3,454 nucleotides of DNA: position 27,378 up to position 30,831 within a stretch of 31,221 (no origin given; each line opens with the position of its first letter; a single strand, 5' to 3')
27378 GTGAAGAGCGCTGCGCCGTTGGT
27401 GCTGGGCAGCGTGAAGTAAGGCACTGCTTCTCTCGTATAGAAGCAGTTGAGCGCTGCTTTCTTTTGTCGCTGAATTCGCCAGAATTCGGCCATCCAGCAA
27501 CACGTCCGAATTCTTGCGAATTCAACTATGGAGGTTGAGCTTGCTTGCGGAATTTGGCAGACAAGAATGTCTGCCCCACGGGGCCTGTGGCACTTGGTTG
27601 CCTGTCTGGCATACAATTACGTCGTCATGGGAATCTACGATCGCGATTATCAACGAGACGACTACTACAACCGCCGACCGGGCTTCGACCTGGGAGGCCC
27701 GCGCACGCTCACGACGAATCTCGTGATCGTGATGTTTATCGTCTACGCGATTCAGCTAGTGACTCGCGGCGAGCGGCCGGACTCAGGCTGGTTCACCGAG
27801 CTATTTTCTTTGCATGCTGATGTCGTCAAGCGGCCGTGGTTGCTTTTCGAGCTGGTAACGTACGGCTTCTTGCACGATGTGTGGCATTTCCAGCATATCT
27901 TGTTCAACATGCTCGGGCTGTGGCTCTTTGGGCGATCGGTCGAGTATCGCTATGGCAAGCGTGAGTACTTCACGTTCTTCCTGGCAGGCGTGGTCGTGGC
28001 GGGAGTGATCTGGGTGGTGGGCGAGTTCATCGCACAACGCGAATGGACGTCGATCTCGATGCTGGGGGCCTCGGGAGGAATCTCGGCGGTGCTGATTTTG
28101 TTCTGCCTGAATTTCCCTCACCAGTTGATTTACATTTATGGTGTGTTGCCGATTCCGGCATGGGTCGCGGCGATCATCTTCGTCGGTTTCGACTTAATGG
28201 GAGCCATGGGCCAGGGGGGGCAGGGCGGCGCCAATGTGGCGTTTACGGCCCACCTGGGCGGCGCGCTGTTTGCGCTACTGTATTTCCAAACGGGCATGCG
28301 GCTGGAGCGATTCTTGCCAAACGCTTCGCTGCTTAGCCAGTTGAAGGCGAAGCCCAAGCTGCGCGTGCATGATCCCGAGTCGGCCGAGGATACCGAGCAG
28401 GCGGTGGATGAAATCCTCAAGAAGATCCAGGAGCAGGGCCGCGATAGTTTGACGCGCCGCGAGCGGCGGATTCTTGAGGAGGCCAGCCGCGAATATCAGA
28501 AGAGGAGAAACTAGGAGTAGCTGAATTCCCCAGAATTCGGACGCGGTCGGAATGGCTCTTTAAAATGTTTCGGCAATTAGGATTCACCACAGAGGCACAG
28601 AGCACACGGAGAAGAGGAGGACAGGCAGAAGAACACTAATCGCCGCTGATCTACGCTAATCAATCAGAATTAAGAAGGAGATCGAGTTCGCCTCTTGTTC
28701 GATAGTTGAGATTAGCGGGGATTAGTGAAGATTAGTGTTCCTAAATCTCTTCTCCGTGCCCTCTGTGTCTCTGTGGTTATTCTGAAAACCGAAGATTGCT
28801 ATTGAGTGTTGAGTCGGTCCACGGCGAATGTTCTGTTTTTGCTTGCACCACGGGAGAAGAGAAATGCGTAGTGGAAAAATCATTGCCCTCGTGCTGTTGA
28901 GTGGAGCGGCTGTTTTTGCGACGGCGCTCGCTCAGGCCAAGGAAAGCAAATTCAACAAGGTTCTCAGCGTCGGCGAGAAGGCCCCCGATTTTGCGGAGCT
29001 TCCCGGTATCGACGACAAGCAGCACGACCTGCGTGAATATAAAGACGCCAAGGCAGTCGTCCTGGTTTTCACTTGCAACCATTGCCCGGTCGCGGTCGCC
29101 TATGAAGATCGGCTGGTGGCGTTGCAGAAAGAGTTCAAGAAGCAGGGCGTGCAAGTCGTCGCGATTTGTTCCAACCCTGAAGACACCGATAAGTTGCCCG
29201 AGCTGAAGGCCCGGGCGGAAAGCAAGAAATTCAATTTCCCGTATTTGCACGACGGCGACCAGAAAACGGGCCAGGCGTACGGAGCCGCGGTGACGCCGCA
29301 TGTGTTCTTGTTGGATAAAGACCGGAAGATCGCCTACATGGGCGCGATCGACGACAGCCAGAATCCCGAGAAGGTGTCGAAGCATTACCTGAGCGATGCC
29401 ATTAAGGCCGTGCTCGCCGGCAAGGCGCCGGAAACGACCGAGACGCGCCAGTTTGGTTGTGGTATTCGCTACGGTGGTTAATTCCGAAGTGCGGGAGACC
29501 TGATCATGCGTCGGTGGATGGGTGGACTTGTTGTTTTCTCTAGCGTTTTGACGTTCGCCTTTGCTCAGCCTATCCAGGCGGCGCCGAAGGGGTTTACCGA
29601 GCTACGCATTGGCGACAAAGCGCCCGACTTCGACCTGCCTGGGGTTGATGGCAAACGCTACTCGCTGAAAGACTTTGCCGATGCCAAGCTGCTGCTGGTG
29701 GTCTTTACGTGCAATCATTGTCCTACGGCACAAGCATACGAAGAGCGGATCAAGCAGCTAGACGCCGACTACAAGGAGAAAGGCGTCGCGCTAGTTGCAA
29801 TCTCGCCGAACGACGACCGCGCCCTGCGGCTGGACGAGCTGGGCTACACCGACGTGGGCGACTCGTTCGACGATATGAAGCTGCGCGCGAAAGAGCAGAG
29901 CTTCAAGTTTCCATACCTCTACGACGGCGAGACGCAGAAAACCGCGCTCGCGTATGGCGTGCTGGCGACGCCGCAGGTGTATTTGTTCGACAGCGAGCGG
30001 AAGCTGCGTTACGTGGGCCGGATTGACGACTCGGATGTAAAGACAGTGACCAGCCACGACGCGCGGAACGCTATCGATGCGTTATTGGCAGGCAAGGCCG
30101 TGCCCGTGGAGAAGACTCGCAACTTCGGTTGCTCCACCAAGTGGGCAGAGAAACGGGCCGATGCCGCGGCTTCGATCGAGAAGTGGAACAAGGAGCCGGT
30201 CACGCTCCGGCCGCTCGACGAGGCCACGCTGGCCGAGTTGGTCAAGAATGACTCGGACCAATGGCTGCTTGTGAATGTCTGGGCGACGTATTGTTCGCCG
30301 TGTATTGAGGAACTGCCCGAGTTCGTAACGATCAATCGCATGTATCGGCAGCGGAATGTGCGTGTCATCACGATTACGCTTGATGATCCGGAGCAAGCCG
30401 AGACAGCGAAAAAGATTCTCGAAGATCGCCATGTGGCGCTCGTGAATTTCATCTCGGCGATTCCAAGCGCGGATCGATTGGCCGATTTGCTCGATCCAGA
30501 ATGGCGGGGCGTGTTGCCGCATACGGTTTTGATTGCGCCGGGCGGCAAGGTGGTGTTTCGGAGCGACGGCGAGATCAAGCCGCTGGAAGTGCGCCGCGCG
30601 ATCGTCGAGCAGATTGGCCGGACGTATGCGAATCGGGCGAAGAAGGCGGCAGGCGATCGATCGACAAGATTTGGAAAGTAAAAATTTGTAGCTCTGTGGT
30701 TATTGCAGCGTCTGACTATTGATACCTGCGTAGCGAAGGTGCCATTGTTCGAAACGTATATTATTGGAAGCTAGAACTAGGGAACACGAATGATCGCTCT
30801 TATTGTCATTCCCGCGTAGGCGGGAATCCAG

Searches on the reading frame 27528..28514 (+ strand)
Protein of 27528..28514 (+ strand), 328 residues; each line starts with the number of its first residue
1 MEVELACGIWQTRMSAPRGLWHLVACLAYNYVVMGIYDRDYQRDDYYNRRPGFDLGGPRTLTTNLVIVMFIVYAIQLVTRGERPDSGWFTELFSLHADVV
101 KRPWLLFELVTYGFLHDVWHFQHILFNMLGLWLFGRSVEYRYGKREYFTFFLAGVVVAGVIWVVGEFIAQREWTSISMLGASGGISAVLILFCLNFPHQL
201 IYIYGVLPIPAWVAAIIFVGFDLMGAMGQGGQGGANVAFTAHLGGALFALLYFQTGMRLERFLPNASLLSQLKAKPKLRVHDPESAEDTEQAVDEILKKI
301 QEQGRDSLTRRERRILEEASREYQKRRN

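Call 35: search_protein_families(library=pfam, proteins=[window:27528-28514:+])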
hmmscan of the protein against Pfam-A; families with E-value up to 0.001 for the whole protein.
window:27528-28514:+ (328 aa): 3 families
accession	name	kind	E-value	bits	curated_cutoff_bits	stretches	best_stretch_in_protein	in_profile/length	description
PF01694.28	Rhomboid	-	1.8e-19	70.8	22.6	1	106-253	4-137/143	Rhomboid domain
PF20216.3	DUF6576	-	4.4e-08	33.6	27.3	1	289-321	14-46/47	Family of unknown function (DUF6576)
PF08551.15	DUF1751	-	0.00064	20.7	22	1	108-177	10-77/99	Eukaryotic integral membrane protein (DUF1751)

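Call 82: find_homologous_proteins(query=window:27528-28514:+, max_evalue=1e-30)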
Query window:27528-28514:+ (328 aa): 1161 proteins with E <= 1e-30 among 7062 candidates; the best 120 are listed.
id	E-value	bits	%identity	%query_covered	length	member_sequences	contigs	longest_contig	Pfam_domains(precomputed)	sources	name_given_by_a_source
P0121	2.3e-212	723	100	96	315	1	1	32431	PF20216.4,PF01694.29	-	-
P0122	3.9e-191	653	92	93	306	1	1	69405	PF20216.4,PF01694.29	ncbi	-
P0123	7.1e-166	570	82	90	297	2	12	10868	PF20216.4,PF01694.29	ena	-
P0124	1.6e-162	559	80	90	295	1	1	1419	PF20216.4,PF01694.29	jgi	jgi:membrane associated rhomboid family serine protease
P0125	2.8e-161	555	78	90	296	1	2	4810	PF20216.4,PF01694.29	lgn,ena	-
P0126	5.4e-158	544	76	90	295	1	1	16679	PF20216.4,PF01694.29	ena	-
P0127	1.1e-157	543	77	90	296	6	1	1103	PF20216.4,PF01694.29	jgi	jgi:membrane associated rhomboid family serine protease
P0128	4.4e-157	541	78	90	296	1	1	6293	PF20216.4,PF01694.29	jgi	jgi:membrane associated rhomboid family serine protease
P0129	4.8e-157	541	77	90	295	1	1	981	PF20216.4,PF01694.29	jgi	jgi:membrane associated rhomboid family serine protease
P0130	1.0e-155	536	77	90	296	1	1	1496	PF20216.4,PF01694.29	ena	-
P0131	3.6e-155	535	77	90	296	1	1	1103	PF20216.4,PF01694.29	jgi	-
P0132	3.6e-155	535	76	90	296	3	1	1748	PF20216.4,PF01694.29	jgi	jgi:membrane associated rhomboid family serine protease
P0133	4.0e-155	534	76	90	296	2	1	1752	PF20216.4,PF01694.29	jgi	jgi:membrane associated rhomboid family serine protease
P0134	1.2e-154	533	77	90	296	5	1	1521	PF20216.4,PF01694.29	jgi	jgi:membrane associated rhomboid family serine protease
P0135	4.8e-154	531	74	92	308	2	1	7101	PF20216.4,PF01694.29,PF08551.16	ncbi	-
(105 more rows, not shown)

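Call 83: find_encoding_contigs(protein=P0122, flank=10000, max_places=3)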
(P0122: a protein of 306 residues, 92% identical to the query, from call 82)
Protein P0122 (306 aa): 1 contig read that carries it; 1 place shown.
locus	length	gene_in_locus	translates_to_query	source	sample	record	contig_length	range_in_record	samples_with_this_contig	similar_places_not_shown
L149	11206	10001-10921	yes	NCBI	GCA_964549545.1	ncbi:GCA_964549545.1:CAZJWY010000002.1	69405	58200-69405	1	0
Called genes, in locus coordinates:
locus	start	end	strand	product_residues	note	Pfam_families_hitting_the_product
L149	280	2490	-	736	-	PF19773:DUF6259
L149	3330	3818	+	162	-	-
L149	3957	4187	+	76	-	-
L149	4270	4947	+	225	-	-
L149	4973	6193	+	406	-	PF25470:DUF7901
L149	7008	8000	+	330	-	PF07963:N_methyl (weak), PF07596:SBP_bac_10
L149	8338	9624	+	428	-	-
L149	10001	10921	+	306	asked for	PF01694:Rhomboid, PF20216:DUF6576 (weak)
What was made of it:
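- Repeats often break assemblies, and L149 ends 285 bp after the rhomboid gene (call 83).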

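Call 92: find_encoding_contigs(protein=P0123, flank=10000, max_places=10)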
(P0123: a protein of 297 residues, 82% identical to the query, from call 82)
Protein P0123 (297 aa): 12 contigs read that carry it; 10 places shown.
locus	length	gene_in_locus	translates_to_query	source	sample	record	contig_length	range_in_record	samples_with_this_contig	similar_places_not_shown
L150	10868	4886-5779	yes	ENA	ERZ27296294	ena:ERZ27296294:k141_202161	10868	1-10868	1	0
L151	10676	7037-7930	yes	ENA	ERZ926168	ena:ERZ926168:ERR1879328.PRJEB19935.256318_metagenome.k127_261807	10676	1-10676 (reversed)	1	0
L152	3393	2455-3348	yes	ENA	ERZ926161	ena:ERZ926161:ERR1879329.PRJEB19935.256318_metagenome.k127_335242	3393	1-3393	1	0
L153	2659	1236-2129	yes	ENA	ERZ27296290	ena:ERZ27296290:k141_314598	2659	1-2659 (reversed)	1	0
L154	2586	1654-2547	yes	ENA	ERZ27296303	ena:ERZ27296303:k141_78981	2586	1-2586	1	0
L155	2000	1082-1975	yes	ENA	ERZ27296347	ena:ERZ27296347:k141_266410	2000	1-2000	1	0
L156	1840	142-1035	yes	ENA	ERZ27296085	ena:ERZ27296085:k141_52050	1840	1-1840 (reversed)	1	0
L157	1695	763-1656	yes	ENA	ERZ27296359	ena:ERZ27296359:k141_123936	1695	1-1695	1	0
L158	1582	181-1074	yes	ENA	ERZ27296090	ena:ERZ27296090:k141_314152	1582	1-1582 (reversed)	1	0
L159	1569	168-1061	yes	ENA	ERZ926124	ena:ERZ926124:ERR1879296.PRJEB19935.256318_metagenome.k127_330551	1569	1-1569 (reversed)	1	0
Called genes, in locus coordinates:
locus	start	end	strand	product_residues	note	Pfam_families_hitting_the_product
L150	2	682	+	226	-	?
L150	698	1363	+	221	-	-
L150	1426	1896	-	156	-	-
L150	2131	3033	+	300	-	PF07963:N_methyl (weak), PF07596:SBP_bac_10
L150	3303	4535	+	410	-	-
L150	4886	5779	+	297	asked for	PF01694:Rhomboid, PF20216:DUF6576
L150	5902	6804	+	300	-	PF01370:Epimerase, PF16363:GDP_Man_Dehyd (faint), PF08338:DUF1731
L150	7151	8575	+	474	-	PF01134:GIDA (faint), PF07992:Pyr_redox_2, PF12831:FAD_oxidored (weak), PF13450:NAD_binding_8 (faint), PF13738:Pyr_redox_3 (faint), PF00070:Pyr_redox, PF02852:Pyr_redox_dim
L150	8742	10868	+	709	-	?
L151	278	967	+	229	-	-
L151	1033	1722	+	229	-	-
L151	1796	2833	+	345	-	PF25470:DUF7901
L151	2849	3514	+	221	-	-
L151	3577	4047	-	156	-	-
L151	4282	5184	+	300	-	PF07963:N_methyl (weak), PF07596:SBP_bac_10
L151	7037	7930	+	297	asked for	PF01694:Rhomboid, PF20216:DUF6576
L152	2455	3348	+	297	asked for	PF01694:Rhomboid, PF20216:DUF6576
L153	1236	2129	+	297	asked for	PF01694:Rhomboid, PF20216:DUF6576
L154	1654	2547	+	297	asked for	PF01694:Rhomboid, PF20216:DUF6576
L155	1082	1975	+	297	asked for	PF01694:Rhomboid, PF20216:DUF6576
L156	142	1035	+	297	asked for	PF01694:Rhomboid, PF20216:DUF6576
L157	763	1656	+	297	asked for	PF01694:Rhomboid, PF20216:DUF6576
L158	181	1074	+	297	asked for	PF01694:Rhomboid, PF20216:DUF6576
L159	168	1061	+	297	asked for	PF01694:Rhomboid, PF20216:DUF6576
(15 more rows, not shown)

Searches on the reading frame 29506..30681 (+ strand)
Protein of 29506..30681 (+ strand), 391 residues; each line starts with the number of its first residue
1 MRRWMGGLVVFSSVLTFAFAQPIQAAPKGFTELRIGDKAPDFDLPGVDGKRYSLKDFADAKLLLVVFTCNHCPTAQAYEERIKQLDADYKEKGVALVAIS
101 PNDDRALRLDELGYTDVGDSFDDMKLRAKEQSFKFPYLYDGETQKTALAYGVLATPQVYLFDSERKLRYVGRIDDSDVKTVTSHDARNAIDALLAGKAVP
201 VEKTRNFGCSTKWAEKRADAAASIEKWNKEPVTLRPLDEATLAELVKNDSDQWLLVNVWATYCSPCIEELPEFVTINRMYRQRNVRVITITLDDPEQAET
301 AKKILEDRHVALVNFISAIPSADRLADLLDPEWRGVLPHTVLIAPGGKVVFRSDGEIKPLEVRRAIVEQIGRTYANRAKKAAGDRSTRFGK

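Call 35: search_protein_families(library=pfam, proteins=[window:29506-30681:+])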
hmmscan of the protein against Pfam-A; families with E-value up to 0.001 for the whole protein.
window:29506-30681:+ (391 aa): 6 families
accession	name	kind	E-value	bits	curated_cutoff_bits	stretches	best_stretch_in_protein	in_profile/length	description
PF00578.27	AhpC-TSA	-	7.3e-33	113.6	26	2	35-170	1-124/124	AhpC/TSA family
PF08534.16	Redoxin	-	1.2e-29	103.4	26.6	2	36-177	3-139/148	Redoxin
PF13905.12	Thioredoxin_8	-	3.3e-11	43.8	27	1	61-164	2-91/94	Thioredoxin-like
PF20029.6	DUF6436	-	3.1e-09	37.1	27.3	1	60-211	20-131/133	Domain of unknown function (DUF6436)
PF00085.26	Thioredoxin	-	1.1e-08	35.5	23.5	1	238-302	6-66/103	Thioredoxin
PF13098.12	Thioredoxin_2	-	2.7e-07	31.3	27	1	60-175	5-97/104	Thioredoxin-like domain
